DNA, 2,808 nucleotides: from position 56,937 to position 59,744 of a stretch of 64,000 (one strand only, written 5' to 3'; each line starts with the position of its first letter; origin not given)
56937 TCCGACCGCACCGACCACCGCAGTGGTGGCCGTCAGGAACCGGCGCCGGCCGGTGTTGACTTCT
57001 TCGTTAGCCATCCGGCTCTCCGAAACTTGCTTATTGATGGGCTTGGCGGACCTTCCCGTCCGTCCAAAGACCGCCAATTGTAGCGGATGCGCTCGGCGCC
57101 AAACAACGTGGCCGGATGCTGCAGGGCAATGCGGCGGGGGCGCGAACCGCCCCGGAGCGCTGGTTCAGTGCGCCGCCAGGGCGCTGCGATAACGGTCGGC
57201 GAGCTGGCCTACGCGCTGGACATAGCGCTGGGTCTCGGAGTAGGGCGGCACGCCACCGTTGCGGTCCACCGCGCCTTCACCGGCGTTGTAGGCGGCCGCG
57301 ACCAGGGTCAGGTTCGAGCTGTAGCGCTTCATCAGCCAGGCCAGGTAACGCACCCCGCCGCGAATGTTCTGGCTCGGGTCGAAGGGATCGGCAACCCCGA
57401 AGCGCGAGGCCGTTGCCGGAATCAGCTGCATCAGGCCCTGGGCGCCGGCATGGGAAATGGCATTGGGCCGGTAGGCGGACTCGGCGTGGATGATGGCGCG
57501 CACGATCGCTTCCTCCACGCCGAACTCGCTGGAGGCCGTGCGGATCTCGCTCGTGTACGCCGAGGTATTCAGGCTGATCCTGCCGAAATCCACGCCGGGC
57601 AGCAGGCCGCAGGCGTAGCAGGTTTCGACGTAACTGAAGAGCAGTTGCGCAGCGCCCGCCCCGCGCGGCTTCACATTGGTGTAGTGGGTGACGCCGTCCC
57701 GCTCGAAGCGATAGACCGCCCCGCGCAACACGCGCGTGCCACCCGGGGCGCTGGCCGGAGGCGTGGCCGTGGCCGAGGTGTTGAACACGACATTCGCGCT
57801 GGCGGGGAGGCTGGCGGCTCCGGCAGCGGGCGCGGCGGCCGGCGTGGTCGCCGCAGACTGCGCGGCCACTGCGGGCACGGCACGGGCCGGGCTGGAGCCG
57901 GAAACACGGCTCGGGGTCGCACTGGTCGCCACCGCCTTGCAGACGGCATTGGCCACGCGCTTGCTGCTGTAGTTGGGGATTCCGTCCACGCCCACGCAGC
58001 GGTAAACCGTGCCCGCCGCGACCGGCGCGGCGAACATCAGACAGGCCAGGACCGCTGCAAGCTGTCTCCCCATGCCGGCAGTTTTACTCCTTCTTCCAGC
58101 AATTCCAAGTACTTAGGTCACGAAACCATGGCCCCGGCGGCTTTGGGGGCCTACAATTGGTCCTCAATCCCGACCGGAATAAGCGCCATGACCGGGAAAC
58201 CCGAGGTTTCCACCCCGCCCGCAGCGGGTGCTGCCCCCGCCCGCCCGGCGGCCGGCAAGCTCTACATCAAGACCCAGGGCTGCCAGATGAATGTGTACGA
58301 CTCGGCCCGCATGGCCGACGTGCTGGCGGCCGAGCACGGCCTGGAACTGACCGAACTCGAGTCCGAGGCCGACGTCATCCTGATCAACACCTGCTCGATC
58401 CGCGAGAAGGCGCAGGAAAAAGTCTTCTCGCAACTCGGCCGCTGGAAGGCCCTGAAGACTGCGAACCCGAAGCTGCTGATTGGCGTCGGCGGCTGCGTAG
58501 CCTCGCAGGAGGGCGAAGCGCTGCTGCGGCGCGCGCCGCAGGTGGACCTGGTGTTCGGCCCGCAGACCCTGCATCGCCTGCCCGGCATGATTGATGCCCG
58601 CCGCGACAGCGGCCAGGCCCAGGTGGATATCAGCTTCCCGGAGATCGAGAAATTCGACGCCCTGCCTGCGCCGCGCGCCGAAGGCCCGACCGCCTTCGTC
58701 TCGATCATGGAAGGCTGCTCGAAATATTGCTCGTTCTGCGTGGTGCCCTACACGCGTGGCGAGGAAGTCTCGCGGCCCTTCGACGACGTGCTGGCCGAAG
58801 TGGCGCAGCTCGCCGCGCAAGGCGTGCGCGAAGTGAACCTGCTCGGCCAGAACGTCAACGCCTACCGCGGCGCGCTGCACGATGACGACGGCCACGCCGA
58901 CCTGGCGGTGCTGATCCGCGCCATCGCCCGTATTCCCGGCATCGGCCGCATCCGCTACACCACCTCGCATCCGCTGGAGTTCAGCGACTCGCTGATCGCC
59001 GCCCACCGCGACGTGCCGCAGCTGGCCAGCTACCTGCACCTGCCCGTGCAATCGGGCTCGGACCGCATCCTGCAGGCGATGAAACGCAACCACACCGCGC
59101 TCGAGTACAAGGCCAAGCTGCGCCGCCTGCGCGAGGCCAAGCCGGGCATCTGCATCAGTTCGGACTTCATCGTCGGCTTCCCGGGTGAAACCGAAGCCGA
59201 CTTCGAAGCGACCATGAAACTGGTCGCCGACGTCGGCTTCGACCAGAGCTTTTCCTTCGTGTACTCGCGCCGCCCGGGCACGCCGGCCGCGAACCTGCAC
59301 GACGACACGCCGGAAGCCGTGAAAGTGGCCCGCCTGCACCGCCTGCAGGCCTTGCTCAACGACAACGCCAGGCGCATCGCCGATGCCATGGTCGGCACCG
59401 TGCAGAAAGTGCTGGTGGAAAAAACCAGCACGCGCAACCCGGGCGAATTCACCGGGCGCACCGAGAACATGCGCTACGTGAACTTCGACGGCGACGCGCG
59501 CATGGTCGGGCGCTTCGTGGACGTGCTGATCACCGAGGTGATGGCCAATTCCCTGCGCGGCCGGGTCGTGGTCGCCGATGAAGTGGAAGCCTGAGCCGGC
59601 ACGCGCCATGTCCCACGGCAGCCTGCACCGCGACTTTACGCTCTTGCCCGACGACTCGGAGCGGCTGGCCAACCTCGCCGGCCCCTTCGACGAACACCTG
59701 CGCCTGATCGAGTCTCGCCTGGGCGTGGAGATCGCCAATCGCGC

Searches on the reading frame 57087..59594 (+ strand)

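Call 82: search_protein_families(library=pfam, proteins=[window:57087-59594:+], max_evalue=0.001)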
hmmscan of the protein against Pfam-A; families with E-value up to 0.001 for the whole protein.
window:57087-59594:+ (835 aa): 3 families
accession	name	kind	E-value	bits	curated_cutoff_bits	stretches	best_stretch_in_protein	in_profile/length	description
PF00919.26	UPF0004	-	5.1e-30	103.8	27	1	391-491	1-98/98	Uncharacterized protein family UPF0004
PF04055.27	Radical_SAM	-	5.4e-26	92.2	29.5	1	538-713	1-166/166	Radical SAM superfamily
PF01938.26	TRAM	-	4.7e-18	65.2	21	1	767-828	2-61/61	TRAM domain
